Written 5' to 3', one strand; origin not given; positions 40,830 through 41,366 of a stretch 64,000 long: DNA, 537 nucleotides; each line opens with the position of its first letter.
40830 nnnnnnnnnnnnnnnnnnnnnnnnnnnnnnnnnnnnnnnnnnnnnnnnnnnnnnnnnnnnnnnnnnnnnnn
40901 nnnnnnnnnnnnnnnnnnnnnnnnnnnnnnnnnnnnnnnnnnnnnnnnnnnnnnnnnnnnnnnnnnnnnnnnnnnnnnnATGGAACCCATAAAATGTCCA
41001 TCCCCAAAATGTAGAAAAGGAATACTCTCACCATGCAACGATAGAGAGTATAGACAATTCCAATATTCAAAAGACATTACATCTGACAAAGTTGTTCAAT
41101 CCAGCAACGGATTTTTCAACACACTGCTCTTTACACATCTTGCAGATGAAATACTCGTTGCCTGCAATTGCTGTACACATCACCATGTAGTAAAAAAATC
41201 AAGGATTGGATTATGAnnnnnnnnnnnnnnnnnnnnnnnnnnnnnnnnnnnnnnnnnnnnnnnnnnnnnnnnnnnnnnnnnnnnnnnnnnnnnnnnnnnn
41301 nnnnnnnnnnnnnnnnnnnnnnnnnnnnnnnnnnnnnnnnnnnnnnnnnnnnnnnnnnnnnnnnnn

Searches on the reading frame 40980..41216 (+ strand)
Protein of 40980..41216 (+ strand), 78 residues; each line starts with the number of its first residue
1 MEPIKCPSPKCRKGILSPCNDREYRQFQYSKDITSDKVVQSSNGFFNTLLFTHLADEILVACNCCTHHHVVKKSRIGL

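Call 62: find_homologous_proteins(query=window:40980-41216:+)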
Query window:40980-41216:+ (78 aa): 2 proteins with E <= 0.001 among 2 candidates.
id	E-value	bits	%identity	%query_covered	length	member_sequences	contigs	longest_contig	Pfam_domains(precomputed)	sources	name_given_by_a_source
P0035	2.9e-48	179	100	100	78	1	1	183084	-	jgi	jgi:hypothetical protein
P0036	9.1e-28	113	65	99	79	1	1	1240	-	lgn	-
